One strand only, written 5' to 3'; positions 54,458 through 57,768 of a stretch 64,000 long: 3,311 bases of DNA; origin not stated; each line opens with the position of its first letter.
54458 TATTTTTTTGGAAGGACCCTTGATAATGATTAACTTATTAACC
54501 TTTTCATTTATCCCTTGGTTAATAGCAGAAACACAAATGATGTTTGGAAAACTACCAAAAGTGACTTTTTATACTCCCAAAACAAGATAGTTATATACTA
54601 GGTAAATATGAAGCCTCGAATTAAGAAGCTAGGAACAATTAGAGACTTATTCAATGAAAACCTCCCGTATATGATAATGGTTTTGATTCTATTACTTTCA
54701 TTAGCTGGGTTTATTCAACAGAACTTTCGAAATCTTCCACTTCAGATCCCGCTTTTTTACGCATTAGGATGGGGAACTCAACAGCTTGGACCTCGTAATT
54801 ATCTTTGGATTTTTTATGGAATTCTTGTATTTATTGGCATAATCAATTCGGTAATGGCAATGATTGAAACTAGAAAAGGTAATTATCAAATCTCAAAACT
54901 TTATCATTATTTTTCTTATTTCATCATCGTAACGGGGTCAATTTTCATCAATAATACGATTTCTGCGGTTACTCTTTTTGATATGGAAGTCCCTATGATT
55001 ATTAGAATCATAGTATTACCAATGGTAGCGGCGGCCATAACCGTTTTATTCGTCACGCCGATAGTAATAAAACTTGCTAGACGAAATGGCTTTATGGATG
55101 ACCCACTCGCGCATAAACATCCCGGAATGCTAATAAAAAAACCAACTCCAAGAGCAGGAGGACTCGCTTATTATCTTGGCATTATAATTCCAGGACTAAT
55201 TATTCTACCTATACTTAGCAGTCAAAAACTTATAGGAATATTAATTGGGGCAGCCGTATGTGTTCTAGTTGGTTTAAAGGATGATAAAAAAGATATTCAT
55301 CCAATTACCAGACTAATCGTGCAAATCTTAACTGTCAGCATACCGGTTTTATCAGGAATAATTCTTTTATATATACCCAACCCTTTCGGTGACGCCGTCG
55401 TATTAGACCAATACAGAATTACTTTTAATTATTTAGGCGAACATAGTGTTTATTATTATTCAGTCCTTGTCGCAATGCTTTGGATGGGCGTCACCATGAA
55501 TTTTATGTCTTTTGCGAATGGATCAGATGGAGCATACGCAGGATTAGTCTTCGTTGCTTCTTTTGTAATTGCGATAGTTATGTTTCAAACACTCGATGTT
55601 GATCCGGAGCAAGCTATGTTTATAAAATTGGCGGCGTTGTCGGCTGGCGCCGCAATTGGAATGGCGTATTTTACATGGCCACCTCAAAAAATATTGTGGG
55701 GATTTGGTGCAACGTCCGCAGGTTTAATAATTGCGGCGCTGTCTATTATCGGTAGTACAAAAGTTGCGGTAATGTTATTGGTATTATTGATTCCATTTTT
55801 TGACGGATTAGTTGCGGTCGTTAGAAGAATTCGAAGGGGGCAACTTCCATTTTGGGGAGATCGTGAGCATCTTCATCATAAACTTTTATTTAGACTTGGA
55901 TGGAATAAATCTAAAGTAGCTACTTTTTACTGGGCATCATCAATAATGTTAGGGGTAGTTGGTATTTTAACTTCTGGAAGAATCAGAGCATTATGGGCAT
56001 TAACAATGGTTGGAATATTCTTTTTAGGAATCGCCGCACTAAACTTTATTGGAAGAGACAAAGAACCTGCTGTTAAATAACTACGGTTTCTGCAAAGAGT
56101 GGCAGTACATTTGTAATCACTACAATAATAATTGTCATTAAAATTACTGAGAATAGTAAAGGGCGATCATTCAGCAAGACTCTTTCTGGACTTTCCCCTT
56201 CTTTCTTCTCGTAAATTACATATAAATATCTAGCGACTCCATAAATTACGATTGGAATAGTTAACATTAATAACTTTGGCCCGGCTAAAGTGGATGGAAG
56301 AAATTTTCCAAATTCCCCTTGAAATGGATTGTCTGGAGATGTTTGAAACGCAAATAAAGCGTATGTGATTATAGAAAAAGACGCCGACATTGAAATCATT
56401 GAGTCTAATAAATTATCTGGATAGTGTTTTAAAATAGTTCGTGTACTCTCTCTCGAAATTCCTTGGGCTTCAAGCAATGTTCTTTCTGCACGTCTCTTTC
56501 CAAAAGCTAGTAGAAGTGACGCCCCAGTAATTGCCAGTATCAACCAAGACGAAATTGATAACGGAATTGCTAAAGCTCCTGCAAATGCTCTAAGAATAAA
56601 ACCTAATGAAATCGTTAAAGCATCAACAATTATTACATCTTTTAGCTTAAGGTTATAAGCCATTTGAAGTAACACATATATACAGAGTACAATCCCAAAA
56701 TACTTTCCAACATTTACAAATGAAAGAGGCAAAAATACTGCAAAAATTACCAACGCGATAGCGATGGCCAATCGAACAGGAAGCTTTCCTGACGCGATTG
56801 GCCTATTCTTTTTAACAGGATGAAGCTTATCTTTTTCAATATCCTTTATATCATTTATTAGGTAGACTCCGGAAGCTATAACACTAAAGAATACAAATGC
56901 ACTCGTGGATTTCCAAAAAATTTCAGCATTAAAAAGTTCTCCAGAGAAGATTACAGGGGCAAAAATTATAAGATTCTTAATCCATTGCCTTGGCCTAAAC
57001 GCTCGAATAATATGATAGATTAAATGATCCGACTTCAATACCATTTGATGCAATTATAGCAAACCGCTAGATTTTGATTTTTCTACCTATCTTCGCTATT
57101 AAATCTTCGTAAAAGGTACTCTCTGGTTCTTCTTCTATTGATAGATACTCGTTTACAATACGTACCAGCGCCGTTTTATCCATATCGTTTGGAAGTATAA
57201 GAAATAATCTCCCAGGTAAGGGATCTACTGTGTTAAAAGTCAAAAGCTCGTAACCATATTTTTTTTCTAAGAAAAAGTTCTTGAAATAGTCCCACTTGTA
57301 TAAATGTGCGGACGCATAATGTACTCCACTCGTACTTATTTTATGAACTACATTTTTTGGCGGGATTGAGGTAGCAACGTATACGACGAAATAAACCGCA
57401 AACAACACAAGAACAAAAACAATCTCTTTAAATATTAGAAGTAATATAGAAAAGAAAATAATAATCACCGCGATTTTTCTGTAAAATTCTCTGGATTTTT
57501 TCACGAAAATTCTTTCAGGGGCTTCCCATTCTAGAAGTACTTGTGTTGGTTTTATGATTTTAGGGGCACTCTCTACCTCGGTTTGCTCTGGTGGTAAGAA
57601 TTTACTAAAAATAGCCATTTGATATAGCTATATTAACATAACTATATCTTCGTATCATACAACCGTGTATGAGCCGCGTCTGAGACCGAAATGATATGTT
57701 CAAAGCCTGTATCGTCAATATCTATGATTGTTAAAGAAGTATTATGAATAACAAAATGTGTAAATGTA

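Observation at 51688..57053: Envelope glycolipid gene set: PAP2 phosphatase, GT2 with QxxRW, MraY/WecA-type transferase, UbiA (DPPRS-like) prenyltransferase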

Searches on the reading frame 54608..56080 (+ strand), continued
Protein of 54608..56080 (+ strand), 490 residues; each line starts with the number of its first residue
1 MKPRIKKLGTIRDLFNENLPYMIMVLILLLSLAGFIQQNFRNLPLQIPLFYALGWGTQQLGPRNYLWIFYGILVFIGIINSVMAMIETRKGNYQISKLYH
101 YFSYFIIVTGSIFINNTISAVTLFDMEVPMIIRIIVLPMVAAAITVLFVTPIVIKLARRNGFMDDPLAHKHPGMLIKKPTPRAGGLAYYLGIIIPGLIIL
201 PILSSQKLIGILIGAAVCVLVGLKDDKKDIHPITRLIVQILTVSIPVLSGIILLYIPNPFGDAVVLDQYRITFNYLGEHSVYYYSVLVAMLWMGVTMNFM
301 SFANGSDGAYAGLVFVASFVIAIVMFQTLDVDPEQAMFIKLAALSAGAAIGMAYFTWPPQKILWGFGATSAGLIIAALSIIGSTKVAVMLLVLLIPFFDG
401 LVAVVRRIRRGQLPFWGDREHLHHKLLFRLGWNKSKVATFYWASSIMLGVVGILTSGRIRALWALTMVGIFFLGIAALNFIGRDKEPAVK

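Call 87: find_related_loci(query=P0229, collection=metagenome_contigs, flank=8000)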
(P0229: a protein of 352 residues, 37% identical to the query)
Query P0229 (352 aa) in metagenome_contigs; peptide patterns used: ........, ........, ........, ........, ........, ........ (x = any residue, [..] = any of these).
439 stretches matched a pattern; 247 encode a relative of the query (tblastn E <= 1e-3); the best 80 are kept; 80 distinct loci.
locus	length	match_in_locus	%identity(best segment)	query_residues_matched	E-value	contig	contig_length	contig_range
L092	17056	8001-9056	100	1-352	0e+0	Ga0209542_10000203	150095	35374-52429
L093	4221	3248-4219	100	1-324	0e+0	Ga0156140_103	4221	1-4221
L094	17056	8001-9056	77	1-352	6e-179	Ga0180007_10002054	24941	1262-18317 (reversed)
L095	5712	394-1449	78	1-352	4e-179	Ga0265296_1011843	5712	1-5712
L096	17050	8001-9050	76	1-352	6e-176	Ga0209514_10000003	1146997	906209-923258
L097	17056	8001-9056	86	1-352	8e-175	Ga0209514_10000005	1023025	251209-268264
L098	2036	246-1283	76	1-352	0e+0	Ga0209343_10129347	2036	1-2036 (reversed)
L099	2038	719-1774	79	1-352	0e+0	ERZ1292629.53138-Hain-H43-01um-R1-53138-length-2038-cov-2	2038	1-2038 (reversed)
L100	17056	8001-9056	77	1-352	2e-173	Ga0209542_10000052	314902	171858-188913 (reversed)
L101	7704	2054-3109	83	1-352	2e-172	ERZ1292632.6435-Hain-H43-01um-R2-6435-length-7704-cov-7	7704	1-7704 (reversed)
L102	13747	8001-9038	75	1-352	1e-171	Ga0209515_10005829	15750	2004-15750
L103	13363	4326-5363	75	1-352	1e-171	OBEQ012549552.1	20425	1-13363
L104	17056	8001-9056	80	1-352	2e-170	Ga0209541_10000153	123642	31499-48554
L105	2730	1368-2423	80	1-352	0e+0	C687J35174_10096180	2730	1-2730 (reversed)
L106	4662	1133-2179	73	1-352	1e-168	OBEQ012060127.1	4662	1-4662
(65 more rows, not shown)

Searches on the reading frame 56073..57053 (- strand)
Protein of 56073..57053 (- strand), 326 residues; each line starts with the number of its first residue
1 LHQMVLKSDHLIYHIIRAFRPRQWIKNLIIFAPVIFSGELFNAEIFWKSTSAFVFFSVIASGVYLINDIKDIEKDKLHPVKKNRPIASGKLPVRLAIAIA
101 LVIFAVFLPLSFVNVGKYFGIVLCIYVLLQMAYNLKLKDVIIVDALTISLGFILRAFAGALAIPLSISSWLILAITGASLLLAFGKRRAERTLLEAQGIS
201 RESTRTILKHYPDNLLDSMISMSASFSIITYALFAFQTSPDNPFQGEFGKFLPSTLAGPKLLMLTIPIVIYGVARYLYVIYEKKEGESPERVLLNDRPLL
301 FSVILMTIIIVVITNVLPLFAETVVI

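Call 3: search_protein_families(library=pfam, proteins=[window:56073-57053:-], max_evalue=0.01)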
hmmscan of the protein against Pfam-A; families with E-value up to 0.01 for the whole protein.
window:56073-57053:- (326 aa): 1 family
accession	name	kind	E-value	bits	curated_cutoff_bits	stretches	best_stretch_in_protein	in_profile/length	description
PF01040.23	UbiA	-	3.8e-18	66.1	34.2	1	50-183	23-154/250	UbiA prenyltransferase family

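Call 4: search_protein_families(library=ncbifam, proteins=[window:56073-57053:-], max_evalue=0.01)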
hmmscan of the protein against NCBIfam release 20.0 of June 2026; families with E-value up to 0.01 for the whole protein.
window:56073-57053:- (326 aa): 13 families
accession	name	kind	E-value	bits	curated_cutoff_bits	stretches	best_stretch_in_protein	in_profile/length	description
NF008978.0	PRK12324.1-4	equivalog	1.3e-70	237.9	207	1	11-312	31-317/322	decaprenyl-phosphate phosphoribosyltransferase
NF008977.0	PRK12324.1-2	equivalog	1.4e-70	238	234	1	12-313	2-286/297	decaprenyl-phosphate phosphoribosyltransferase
NF008976.0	PRK12324.1-1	equivalog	6.8e-51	173.5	474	1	8-304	14-293/306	decaprenyl-phosphate phosphoribosyltransferase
NF006088.0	PRK08238.1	equivalog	1.1e-49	169.4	351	1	7-312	187-478/482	UbiA family prenyltransferase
NF009523.0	PRK12884.1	equivalog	5.3e-10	38.9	269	1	46-173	36-160/279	prenyltransferase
TIGR01475.1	ubiA_other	subfamily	6.8e-06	25.7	180.8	1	33-173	19-160/282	UbiA-like polyprenyltransferase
TIGR01473.1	cyoE_ctaB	equivalog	8.4e-06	25.7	210.3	1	46-141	34-130/281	heme o synthase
NF009521.0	PRK12882.1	equivalog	7.6e-05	22.1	296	1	49-149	41-138/280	geranylgeranylglycerol-phosphate geranylgeranyltransferase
TIGR01474.1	ubiA_proteo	equivalog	7.7e-05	22.3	275.45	1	15-159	7-151/282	4-hydroxybenzoate octaprenyltransferase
NF009609.0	PRK13106.1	equivalog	0.00025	20.5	349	1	64-163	66-163/301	prenyltransferase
TIGR01476.1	chlor_syn_BchG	subfamily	0.0014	18.1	212.3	0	36-81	150-195/283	(bacterio)chlorophyll synthase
NF009514.0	PRK12873.1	equivalog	0.0026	17.2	246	1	59-130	58-132/297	4-hydroxybenzoate polyprenyltransferase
NF005742.0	PRK07566.1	equivalog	0.0038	16.4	313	0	44-80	187-223/315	chlorophyll synthase ChlG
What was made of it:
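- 56073..57053 (-): UbiA-family polyprenyl-phosphate 5-phosphoribosyltransferase (DPPRS/PPPRS type), convergent with the GT4 gene. NF008978 237.9 bits (cut-off 207) and NF008977 238 bits (cut-off 234) (call 4).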

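Call 6: search_solved_structures(query=window:56073-57053:-, max_evalue=0.01, show_alignments=1)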
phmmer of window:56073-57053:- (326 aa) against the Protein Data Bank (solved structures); distinct sequences matched with E-value up to 0.01: 2.
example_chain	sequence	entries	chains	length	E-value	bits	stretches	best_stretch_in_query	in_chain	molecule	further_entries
8j8j_D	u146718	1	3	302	7.7e-40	140.4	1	10-239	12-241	Decaprenyl-phosphate phosphoribosyltransferase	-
8j8k_A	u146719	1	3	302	8.4e-31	110.7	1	10-239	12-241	Decaprenyl-phosphate phosphoribosyltransferase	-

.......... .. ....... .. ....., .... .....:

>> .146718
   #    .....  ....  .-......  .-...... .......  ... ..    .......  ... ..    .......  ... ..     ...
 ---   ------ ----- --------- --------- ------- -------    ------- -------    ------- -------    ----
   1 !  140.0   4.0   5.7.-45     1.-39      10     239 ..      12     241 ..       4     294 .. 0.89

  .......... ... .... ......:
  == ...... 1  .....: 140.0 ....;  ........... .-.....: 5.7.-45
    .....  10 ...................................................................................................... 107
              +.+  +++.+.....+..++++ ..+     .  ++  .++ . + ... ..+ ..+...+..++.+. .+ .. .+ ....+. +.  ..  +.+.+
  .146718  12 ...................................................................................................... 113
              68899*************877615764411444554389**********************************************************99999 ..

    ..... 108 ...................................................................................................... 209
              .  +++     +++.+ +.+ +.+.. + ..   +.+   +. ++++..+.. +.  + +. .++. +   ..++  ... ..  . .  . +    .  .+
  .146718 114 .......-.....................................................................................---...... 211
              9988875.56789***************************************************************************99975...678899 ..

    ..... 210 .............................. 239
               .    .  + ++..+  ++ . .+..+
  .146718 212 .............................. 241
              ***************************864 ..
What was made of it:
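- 56073..57053 (-): PDB 8j8j Rv3806c matches at E = 7.7e-40 (call 6).
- On DPPRS/PPPRS (UbiA-superfamily polyprenyl-phosphate 5-phosphoribosyltransferase): They align to Rv3806c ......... and GKRYAE (call 6).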

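Call 46: find_homologous_proteins(query=window:56073-57053:-, max_evalue=0.001)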
Query window:56073-57053:- (326 aa): 4221 proteins with E <= 0.001 among 8000 candidates; the best 120 are listed.
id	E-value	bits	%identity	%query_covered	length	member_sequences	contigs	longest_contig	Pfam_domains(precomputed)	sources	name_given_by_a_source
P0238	8.8e-193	658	94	99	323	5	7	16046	PF01040.24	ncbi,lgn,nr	ncbi:MAG: Decaprenyl-phosphate phosphoribosyltransferase [Patescibacteria group bacterium]|nr:Decapr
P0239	2.4e-151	521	73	97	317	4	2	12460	PF01040.24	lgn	-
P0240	3.3e-151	521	74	98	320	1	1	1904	PF01040.24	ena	-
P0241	3.9e-148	511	72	97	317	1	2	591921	PF01040.24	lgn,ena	-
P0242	2.0e-137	476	70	96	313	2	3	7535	PF01040.24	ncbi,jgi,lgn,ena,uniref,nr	ncbi:decaprenyl-phosphate phosphoribosyltransferase [candidate division WWE3 bacterium CG_4_9_14_3_u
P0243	3.3e-137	475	68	96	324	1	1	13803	PF01040.24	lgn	-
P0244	3.5e-136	472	72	94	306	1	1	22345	PF01040.24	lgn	-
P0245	1.4e-135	470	69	95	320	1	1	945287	PF01040.24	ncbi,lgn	-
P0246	4.6e-135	468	66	97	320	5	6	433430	PF01040.24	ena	-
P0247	4.7e-135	468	69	96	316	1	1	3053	PF01040.24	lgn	-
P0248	7.0e-135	467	71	94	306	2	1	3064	PF01040.24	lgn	-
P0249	8.1e-135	467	73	90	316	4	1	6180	PF01040.24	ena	-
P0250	1.4e-134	466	68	96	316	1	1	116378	PF01040.24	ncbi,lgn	-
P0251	6.1e-134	464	69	95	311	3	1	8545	PF01040.24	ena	-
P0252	7.0e-134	464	68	96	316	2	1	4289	PF01040.24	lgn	-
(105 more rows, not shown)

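Call 48: find_encoding_contigs(protein=P0245, flank=9000, max_places=1)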
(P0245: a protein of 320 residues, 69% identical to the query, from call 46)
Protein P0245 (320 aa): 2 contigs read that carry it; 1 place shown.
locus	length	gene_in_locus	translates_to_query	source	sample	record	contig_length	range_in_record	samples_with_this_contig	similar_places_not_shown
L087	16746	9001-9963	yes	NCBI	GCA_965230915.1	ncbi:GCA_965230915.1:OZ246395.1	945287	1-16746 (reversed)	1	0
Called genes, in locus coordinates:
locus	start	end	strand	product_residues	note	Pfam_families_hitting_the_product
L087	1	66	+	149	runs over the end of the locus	-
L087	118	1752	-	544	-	PF00118:Cpn60_TCP1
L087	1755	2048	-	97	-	PF00166:Cpn10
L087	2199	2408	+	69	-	PF13783:DUF4177 (weak)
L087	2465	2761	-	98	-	-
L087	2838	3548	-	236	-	PF00849:PseudoU_synth_2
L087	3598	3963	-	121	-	PF05899:Cupin_3 (weak), PF02311:AraC_binding (weak), PF07883:Cupin_2, PF06249:EutQ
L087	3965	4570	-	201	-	PF01966:HD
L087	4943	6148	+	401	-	PF08308:PEGA (faint), PF08239:SH3_3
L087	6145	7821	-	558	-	PF04932:Wzy_C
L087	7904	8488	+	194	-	-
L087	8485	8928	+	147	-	-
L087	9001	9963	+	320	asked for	PF01040:UbiA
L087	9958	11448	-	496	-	PF00953:Glycos_transf_4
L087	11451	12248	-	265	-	PF01026:TatD_DNase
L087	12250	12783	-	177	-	PF14378:PAP2_3 (weak), PF01569:PAP2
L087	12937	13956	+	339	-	PF08529:NusA_N, PF00575:S1 (faint), PF07650:KH_2 (faint), PF13184:KH_NusA_1st, PF26594:KH_NusA_2nd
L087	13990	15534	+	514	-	PF00009:GTP_EFTU, PF01926:MMR_HSR1, PF09439:SRPRB (faint), PF22042:EF-G_D2, PF03144:GTP_EFTU_D2 (faint), PF11987:IF-2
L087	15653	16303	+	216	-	-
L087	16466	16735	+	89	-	PF00312:Ribosomal_S15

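Call 49: find_encoding_contigs(protein=P0241, flank=9000, max_places=1)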
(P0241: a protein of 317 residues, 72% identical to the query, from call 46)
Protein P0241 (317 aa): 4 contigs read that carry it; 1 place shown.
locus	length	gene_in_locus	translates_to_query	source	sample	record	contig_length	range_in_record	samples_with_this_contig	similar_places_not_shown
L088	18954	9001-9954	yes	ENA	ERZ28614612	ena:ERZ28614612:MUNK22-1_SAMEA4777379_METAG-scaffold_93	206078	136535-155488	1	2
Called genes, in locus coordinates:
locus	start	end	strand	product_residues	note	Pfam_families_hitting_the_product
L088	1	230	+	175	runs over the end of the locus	PF14345:GDYXXLXY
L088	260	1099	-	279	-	-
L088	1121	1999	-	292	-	PF02899:Phage_int_SAM_1, PF13102:Phage_int_SAM_5 (weak), PF13495:Phage_int_SAM_4, PF00589:Phage_integrase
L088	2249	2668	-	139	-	-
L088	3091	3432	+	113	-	PF00076:RRM_1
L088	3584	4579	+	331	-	PF00579:tRNA-synt_1b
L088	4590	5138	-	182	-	PF03724:META (weak)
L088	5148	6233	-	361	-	-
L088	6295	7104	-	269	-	PF00892:EamA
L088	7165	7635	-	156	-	-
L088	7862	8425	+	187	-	PF00300:His_Phos_1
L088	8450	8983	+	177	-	-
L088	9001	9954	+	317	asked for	PF01040:UbiA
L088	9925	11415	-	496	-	PF00953:Glycos_transf_4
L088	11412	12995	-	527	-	-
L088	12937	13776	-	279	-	PF01026:TatD_DNase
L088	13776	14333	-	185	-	PF01569:PAP2, PF14378:PAP2_3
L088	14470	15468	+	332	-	PF08529:NusA_N, PF13184:KH_NusA_1st, PF26594:KH_NusA_2nd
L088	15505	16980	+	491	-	PF00009:GTP_EFTU, PF00025:Arf (weak), PF09439:SRPRB (weak), PF00071:Ras (weak), PF00350:Dynamin_N (faint), PF01926:MMR_HSR1, PF22042:EF-G_D2, PF11987:IF-2, +1 more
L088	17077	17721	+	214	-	-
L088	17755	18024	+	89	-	PF00312:Ribosomal_S15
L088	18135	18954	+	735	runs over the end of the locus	PF01138:RNase_PH, PF03726:PNPase (weak), PF01138:RNase_PH, PF00013:KH_1, PF00575:S1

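Call 50: find_encoding_contigs(protein=P0246, flank=9000, max_places=1)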
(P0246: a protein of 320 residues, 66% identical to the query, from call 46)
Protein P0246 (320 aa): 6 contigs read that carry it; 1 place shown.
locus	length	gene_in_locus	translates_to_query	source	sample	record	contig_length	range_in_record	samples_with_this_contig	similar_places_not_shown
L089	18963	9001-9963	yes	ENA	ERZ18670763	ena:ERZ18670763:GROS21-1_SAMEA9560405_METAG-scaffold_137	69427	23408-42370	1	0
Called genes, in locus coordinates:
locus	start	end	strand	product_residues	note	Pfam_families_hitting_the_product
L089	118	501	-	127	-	-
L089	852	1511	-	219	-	-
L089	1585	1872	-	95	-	-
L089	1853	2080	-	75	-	-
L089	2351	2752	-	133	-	-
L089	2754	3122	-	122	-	-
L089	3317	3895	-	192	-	-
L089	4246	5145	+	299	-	PF01555:N6_N4_Mtase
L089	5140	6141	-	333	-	PF09567:RE_MamI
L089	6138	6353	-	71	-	PF13560:HTH_31, PF12844:HTH_19 (weak), PF13443:HTH_26 (weak), PF01381:HTH_3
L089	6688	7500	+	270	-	PF02899:Phage_int_SAM_1, PF13495:Phage_int_SAM_4, PF00589:Phage_integrase, PF22823:MrpR_C_cat (faint)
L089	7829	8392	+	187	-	PF00300:His_Phos_1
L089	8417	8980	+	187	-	-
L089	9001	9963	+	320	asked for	PF01040:UbiA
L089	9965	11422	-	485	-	PF00953:Glycos_transf_4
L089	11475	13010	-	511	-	-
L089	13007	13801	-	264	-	PF01026:TatD_DNase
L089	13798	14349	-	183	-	PF14378:PAP2_3 (weak), PF01569:PAP2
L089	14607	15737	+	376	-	PF08529:NusA_N (weak), PF13184:KH_NusA_1st, PF26594:KH_NusA_2nd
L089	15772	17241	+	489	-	PF00009:GTP_EFTU, PF00025:Arf (weak), PF00071:Ras (weak), PF00350:Dynamin_N (faint), PF01926:MMR_HSR1, PF09439:SRPRB (faint), PF22042:EF-G_D2, PF11987:IF-2, +1 more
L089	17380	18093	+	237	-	-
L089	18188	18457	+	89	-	PF00312:Ribosomal_S15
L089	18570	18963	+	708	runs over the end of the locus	PF01138:RNase_PH, PF00013:KH_1, PF00575:S1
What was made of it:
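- The window's exact layout recurs in L088 and L089 at about 60-75% identity (calls 49, 50). When the cluster was rearranged in the window's subclade, the same genes stayed together (calls 49, 50).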

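Call 80: search_protein_families(library=pfam, proteins=[L087:6145-7821:-, L087:7904-8488:+, L087:8485-8928:+], max_evalue=0.05)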
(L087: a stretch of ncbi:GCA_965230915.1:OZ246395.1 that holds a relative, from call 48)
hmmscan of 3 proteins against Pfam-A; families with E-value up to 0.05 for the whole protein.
L087:6145-7821:- (558 aa): 1 family
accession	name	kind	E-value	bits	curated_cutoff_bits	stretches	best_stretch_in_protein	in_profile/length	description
PF04932.20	Wzy_C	-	2.7e-15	56.9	31.7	1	200-368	3-149/149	O-Antigen ligase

L087:7904-8488:+ (194 aa): 0 families

L087:8485-8928:+ (147 aa): 0 families

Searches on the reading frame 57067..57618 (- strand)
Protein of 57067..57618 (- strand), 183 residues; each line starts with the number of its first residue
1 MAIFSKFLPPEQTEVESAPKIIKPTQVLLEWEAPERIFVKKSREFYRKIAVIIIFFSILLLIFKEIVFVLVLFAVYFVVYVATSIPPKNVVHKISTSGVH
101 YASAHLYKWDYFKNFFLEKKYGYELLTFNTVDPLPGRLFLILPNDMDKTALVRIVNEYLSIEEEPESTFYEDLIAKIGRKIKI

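Call 3: search_protein_families(library=pfam, proteins=[window:57067-57618:-], max_evalue=0.01)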
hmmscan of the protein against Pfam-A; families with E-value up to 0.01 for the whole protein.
window:57067-57618:- (183 aa): 0 families

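Call 4: search_protein_families(library=ncbifam, proteins=[window:57067-57618:-], max_evalue=0.01)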
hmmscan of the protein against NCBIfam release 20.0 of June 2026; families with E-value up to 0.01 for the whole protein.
window:57067-57618:- (183 aa): 0 families
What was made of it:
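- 57067..57618 (-): 183-aa membrane protein of unknown function (one long hydrophobic hairpin plus a soluble C-terminal part), lying between the histidine phosphatase and UbiA. No Pfam or NCBIfam hit (calls 3, 4).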
